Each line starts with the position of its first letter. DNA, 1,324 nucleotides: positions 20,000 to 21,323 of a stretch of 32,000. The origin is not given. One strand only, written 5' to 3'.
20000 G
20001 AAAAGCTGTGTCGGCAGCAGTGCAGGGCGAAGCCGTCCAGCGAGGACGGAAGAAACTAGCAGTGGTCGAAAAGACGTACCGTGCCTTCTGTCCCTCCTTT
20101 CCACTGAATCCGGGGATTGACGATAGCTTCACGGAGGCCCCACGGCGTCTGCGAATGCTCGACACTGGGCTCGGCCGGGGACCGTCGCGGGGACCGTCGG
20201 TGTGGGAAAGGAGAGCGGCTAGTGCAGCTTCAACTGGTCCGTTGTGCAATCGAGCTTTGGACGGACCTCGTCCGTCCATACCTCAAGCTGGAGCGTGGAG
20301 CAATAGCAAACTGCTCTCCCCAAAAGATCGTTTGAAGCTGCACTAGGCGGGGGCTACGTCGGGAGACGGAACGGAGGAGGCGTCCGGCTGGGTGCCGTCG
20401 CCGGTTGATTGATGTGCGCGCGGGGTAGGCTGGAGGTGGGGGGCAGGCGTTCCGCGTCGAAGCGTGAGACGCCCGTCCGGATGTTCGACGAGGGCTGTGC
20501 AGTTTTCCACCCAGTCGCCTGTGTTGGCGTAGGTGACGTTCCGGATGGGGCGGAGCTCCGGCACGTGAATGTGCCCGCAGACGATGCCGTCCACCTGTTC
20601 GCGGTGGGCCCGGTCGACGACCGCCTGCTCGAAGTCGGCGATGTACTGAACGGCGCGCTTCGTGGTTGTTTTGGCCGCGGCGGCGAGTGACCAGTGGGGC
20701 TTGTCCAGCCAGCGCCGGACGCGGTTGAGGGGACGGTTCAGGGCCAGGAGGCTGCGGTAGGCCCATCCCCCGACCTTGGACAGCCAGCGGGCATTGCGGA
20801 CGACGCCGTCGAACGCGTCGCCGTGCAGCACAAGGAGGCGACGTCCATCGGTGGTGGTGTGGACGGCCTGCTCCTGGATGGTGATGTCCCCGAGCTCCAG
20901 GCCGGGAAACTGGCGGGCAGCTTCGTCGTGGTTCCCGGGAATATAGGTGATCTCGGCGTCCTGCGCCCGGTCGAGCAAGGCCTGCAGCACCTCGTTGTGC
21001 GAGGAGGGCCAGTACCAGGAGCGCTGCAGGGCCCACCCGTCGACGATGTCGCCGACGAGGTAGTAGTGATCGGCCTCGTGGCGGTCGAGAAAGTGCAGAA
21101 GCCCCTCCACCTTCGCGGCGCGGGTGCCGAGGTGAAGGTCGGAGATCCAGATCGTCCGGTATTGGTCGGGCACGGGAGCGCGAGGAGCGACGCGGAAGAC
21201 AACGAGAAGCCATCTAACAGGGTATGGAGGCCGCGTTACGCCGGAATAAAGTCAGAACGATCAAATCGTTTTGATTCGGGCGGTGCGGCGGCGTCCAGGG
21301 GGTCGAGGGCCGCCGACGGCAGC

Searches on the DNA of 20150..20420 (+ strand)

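Call 7: search_rna_families(source=window, start=20150, end=20420, threshold=evalue, max_evalue=10)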
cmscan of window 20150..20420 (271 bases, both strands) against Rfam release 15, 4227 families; matches with E-value up to 10: 2.
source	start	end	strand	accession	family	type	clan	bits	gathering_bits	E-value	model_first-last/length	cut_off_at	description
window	20254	20282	-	RF00729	mir-278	Gene; miRNA;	-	13.1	55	2.7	1-75/75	no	mir-278 microRNA precursor family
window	20254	20348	-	RF02601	BASRCI337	Gene; sRNA;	-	8.7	229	8.5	1-191/191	no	Brucella sRNA CI337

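Call 28: search_dna_similar(query=window:20216-20349:+, collection=plasmids, mode=distant, max_evalue=0.01)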
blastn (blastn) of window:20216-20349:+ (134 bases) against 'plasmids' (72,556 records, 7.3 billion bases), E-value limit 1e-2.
No match.

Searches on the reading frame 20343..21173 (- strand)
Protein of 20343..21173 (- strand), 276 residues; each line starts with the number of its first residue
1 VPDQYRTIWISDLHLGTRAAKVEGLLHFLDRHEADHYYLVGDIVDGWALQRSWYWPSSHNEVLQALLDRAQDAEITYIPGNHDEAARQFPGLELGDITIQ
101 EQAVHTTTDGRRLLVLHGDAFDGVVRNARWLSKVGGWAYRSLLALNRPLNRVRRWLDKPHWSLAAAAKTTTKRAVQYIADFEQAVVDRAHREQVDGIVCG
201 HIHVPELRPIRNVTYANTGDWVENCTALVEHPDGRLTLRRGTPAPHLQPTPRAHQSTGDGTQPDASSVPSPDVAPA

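Call 63: search_protein_families(library=pfam, proteins=[window:20343-21173:-])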
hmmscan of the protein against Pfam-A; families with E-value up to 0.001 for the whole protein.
window:20343-21173:- (276 aa): 2 families
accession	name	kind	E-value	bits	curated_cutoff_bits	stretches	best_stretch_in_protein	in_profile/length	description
PF00149.33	Metallophos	-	2e-12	48.4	21.5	1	6-205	2-191/191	Calcineurin-like phosphoesterase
PF12850.12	Metallophos_2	-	1.4e-11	45.1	27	1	8-123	4-91/154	Calcineurin-like phosphoesterase superfamily domain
